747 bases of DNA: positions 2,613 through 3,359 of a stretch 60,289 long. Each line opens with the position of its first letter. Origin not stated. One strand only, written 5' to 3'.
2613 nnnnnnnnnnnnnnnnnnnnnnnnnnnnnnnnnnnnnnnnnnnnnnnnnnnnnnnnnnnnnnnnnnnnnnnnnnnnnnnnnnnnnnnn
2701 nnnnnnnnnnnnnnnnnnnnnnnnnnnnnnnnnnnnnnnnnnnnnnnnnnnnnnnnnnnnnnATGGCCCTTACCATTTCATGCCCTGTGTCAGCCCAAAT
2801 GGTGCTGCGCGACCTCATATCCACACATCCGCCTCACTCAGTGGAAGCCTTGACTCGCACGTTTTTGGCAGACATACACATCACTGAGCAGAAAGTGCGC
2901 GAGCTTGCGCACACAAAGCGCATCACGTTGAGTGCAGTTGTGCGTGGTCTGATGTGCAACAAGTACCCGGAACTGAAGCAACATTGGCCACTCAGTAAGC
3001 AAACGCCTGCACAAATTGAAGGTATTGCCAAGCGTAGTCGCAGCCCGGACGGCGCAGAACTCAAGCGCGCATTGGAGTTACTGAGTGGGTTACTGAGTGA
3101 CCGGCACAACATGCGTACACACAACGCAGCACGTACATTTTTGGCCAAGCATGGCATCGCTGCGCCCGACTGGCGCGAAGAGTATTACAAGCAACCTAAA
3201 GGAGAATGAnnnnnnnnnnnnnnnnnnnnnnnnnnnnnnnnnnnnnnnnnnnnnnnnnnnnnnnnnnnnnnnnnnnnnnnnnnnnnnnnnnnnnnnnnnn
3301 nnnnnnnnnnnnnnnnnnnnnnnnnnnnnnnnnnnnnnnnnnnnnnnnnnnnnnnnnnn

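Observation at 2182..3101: Cluster of at least 11 copies of a 13-bp inverted repeat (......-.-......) next to the most AT-rich segment: candidate origin or operator array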

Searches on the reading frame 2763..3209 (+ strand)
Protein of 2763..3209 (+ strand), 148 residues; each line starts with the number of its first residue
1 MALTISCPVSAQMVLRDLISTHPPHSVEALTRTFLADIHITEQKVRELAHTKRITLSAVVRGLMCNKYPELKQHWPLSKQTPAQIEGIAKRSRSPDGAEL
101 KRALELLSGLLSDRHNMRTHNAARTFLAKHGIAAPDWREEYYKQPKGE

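Call 10: search_protein_families(library=phrogs, proteins=[window:2763-3209:+], max_evalue=0.01)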
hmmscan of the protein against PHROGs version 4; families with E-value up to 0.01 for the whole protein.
window:2763-3209:+ (148 aa): 0 families

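Call 11: search_protein_families(library=pfam, proteins=[window:2763-3209:+], max_evalue=0.1)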
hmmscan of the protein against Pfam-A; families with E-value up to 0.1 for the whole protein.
window:2763-3209:+ (148 aa): 0 families

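Call 15: search_dna_similar(query=window:2763-3209:+, collection=phages, mode=protein, max_evalue=0.01)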
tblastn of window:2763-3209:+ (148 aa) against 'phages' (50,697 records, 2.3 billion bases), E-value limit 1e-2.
No match.

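Call 17: search_solved_structures(query=window:2763-3209:+, max_evalue=10)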
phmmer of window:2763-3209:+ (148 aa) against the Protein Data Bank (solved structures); distinct sequences matched with E-value up to 10: 5.
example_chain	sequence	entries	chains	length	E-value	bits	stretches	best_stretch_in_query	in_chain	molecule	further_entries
9nvv_b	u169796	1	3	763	0.93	12.8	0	107-144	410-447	HIV envelope gp120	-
2x8s_A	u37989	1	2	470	2.1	11.7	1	1-76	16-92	ENDO-ALPHA-1,5-L-ARABINANASE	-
2x8f_A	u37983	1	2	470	2.1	11.7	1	1-76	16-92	ENDO-ALPHA-1,5-L-ARABINANASE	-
4cot_A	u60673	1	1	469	2.1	11.7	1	1-76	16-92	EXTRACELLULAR ENDO-ALPHA-(1->5)-L-ARABINANASE 2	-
2x8t_A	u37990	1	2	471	2.1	11.6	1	1-76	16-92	ENDO-ALPHA-1,5-ARABINANASE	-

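Call 19: find_related_loci(query=window:2763-3209:+, collection=viral_contigs, flank=6000)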
Query window:2763-3209:+ (148 aa) in viral_contigs; peptide patterns used: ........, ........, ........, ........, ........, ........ (x = any residue, [..] = any of these).
1 stretches matched a pattern; 1 encode a relative of the query (tblastn E <= 1e-3); 1 distinct loci.
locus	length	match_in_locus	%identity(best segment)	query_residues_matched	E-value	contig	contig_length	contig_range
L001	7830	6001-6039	69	131-143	8e-4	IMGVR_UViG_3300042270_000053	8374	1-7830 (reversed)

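Call 26: find_homologous_proteins(query=window:2763-3209:+, max_evalue=0.001)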
Query window:2763-3209:+ (148 aa): 13 proteins with E <= 0.001 among 51 candidates.
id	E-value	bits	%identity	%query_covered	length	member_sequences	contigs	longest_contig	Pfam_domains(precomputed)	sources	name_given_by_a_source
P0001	6.0e-85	300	100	92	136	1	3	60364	-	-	-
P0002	5.1e-80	284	90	98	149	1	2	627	-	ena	-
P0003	1.1e-68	248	80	97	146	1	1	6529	-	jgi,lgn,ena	-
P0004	1.3e-68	247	77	98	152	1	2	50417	-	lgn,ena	-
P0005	1.5e-67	244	78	97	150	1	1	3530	-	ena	-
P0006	1.4e-44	170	60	91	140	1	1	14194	-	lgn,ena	-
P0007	2.9e-43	165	65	88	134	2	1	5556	-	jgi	jgi:hypothetical protein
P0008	1.6e-33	134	70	68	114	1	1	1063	-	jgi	jgi:hypothetical protein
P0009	1.2e-31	128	50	97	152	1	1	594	-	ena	-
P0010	4.1e-31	126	52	92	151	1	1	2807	-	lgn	-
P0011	2.4e-29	120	46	93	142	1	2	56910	-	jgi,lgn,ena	-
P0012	2.6e-27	114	47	89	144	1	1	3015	-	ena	-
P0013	2.7e-25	107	61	60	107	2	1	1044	-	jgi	-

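Call 27: find_encoding_contigs(protein=P0004, flank=6000, max_places=2)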
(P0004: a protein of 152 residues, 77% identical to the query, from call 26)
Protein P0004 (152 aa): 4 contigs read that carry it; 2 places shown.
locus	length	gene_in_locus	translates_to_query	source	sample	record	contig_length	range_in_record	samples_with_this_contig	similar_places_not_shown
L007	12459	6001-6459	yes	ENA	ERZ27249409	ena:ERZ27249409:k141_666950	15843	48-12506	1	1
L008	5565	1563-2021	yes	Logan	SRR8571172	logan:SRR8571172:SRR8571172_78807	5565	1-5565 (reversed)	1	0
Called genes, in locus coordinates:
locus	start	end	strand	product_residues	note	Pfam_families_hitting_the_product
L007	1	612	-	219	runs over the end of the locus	?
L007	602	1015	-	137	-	-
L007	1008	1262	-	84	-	-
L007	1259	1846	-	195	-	-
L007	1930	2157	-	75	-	-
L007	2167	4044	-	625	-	-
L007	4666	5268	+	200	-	-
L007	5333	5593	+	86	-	-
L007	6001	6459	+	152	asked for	-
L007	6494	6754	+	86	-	-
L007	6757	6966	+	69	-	-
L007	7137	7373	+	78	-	-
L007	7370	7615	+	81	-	-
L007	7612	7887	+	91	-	-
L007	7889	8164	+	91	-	-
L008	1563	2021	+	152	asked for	-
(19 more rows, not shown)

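Call 28: find_encoding_contigs(protein=P0006, flank=6000, max_places=2)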
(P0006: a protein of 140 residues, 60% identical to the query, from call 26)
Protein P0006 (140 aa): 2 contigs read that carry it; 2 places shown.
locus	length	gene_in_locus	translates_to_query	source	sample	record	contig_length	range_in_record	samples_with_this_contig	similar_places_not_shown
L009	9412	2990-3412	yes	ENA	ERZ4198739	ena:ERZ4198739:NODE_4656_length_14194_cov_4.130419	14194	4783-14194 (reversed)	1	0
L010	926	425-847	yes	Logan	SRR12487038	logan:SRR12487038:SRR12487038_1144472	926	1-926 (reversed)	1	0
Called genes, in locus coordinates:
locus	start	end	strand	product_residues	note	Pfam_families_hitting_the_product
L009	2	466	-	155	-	?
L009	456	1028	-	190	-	-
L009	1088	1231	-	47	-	-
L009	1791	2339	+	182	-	-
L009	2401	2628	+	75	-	-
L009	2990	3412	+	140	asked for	-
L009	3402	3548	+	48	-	-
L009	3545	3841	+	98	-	-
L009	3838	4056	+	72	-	-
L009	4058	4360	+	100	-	-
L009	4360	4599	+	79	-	-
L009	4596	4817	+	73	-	-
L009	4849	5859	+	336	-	-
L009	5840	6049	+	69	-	-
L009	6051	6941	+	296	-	-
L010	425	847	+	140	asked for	-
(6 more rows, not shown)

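Call 29: find_encoding_contigs(protein=P0003, flank=6000, max_places=2)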
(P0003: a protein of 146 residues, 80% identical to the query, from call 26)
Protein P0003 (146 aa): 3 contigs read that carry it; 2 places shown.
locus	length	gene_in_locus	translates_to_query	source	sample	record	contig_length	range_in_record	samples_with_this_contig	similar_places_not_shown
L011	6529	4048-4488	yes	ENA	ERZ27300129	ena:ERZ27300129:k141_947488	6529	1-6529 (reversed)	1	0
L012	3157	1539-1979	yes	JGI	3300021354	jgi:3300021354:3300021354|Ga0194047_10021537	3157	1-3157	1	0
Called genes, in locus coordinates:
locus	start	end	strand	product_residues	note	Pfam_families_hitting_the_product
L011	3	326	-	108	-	?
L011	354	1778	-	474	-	-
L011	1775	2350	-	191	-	-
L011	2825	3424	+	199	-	-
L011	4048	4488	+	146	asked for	-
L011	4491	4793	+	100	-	-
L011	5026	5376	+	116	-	-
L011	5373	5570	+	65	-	-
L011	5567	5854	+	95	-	-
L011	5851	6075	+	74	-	-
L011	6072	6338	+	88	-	-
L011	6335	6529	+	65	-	?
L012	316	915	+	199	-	-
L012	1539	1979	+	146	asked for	-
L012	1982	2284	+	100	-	-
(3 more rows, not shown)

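Call 30: find_encoding_contigs(protein=P0007, flank=6000, max_places=2)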
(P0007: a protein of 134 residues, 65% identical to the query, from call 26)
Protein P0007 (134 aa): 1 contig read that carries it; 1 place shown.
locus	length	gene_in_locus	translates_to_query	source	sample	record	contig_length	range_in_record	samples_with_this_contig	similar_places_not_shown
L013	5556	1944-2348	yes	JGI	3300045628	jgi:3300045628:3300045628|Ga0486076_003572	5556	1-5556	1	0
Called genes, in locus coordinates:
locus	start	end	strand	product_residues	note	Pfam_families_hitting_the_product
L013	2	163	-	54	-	?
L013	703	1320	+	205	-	-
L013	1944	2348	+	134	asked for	-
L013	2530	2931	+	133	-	PF10765:Phage_P22_NinX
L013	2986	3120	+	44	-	-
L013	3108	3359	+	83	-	-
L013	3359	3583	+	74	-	-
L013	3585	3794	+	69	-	-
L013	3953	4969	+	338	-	-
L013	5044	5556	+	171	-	?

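Call 45: predict_structure(alignment_id=A2)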
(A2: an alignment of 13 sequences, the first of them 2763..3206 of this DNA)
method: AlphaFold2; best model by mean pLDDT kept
length: 148 residues; sequences in the alignment: 13
mean_pLDDT: 72.0   pTM: 0.52
mean pLDDT of the five models: 72.0, 71.3, 70.7, 69.9, 69.3
residues with pLDDT >= 90: 35; 70-90: 38; 50-70: 61; < 50: 14
segments of 3 or more residues with pLDDT < 50: 138-148
pLDDT, mean of each block of 10 residues (from residue 1): 74 90 84 92 90 86 92 78 56 53 58 58 66 54 42
secondary structure, 60 per line:
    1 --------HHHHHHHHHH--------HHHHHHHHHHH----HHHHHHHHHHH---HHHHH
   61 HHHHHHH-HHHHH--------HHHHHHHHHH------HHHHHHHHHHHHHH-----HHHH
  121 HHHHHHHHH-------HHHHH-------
elements in order: H9-18 H27-37 H42-52 H56-67 H69-73 H82-91 H98-111 H117-129 H137-141

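Call 47: fold_search(model_id=the predicted structure, library=pdb)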
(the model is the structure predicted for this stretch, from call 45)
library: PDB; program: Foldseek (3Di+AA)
matches with E <= 10: 87; with E <= 0.001: 0
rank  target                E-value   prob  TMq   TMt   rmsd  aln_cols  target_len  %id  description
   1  6xr2_C                1.8e+00  0.09  0.23  0.21  10.2       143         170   15  Computationally designed right-handed alpha/alpha homotrimeric toroid with 3 repeats per subunit (released 2021-07-14)
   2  6w2q                  2.6e+00  0.09  0.26  0.21  10.7       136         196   13  Junction 34, DHR53-DHR4 (released 2020-04-15)
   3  8e0m_C                3.1e+00  0.05  0.20  0.18  18.9       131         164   14  Homotrimeric variant of tcTRP9, BGL15 (released 2023-04-12)
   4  7lqt_MODEL_1_A        3.1e+00  0.04  0.22  0.19  14.3       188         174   11  Solution NMR structure of the PNUTS amino-terminal Domain fused to Myc Homology Box 0 (released 2021-03-03)
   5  6hu8                  3.3e+00  0.15  0.32  0.17   7.9       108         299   12  Apo form of the competence regulator ComR from Streptococcus vestibularis (released 2019-10-23)
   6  5h78_A                3.3e+00  0.13  0.36  0.29  11.3       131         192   18  Crystal structure of the PKA-DHR14 fusion protein (released 2017-06-28)
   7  5vgz_X                3.3e+00  0.06  0.22  0.10  14.9       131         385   18  Conformational Landscape of the p28-Bound Human Proteasome Regulatory Particle (released 2017-08-23)
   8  1mhq_B                3.5e+00  0.08  0.28  0.28  13.0       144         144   17  Crystal Structure Of Human GGA2 VHS Domain (released 2003-03-11)
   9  4mct_C                3.5e+00  0.05  0.17  0.23  11.1       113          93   18  P. vulgaris HIGBA structure, crystal form 1 (released 2013-12-11)
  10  6xr2_A                3.7e+00  0.06  0.27  0.25  12.1       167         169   20  Computationally designed right-handed alpha/alpha homotrimeric toroid with 3 repeats per subunit (released 2021-07-14)
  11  6wjn_V                3.7e+00  0.03  0.18  0.08  15.5       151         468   17  SD-like state of human 26S Proteasome with non-cleavable M1-linked hexaubiquitin and E3 ubiquitin ligase E6AP/UBE3A (released 2020-08-05)
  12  7p5x_AF               3.7e+00  0.02  0.17  0.10  21.1       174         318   16  Mycobacterial RNAP with transcriptional activator PafBC (released 2021-12-22)
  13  6td7                  3.9e+00  0.04  0.17  0.18  16.3        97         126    8  Structure of truncated hemoglobin THB11 from Chlamydomonas reinhardtii (released 2020-02-26)
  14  1juq_C                4.4e+00  0.06  0.26  0.26  13.1       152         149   14  GGA3 VHS domain complexed with C-terminal peptide from cation-dependent Mannose 6-phosphate receptor (released 2002-02-27)
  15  5cwh                  4.7e+00  0.09  0.32  0.30  13.9       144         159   12  Crystal structure of de novo designed helical repeat protein DHR14 (released 2015-12-16)
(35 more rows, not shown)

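Call 48: search_protein_representatives(alignment_id=A2)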
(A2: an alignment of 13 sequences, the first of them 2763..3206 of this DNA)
Query: 13 sequences, 149 profile positions. Proteins with E-value up to 0.001 (for the whole library): 27; up to 1e-10: 12; up to 1e-30: 4. The best 27 are listed.
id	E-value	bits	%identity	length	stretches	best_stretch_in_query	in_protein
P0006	6.3e-58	210.9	-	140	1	13-147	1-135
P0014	6.8e-43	162.2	-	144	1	1-135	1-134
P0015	1.0e-40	155.1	-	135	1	2-129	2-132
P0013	2.3e-34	134.5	-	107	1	51-147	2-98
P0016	6.1e-29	116.9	-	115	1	1-89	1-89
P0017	7.1e-27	110.2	-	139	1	1-134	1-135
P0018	6.7e-24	100.5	-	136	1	1-129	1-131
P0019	2.2e-23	98.9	-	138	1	1-134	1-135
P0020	1.1e-22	96.5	-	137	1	1-133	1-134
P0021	1.9e-22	95.8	-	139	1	1-134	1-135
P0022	7.6e-17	77.6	-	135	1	1-130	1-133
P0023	4.5e-13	65.4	-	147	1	17-134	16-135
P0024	2.9e-10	56.3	-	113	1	33-135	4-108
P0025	1.3e-09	54.2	-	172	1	35-133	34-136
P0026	1.3e-08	50.9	-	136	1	1-133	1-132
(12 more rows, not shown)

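Call 51: search_solved_structures(query=A2, max_evalue=10, show_alignments=3)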
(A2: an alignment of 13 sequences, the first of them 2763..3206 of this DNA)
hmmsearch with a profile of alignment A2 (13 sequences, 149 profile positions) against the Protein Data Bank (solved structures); distinct sequences matched with E-value up to 10: 2.
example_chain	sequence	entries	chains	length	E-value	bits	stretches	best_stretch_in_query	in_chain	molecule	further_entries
6wk3_A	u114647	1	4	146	0.89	12.4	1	51-104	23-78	Nitric oxide dioxygenase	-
5cwc_A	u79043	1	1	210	4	10.3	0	79-117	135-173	Designed helical repeat protein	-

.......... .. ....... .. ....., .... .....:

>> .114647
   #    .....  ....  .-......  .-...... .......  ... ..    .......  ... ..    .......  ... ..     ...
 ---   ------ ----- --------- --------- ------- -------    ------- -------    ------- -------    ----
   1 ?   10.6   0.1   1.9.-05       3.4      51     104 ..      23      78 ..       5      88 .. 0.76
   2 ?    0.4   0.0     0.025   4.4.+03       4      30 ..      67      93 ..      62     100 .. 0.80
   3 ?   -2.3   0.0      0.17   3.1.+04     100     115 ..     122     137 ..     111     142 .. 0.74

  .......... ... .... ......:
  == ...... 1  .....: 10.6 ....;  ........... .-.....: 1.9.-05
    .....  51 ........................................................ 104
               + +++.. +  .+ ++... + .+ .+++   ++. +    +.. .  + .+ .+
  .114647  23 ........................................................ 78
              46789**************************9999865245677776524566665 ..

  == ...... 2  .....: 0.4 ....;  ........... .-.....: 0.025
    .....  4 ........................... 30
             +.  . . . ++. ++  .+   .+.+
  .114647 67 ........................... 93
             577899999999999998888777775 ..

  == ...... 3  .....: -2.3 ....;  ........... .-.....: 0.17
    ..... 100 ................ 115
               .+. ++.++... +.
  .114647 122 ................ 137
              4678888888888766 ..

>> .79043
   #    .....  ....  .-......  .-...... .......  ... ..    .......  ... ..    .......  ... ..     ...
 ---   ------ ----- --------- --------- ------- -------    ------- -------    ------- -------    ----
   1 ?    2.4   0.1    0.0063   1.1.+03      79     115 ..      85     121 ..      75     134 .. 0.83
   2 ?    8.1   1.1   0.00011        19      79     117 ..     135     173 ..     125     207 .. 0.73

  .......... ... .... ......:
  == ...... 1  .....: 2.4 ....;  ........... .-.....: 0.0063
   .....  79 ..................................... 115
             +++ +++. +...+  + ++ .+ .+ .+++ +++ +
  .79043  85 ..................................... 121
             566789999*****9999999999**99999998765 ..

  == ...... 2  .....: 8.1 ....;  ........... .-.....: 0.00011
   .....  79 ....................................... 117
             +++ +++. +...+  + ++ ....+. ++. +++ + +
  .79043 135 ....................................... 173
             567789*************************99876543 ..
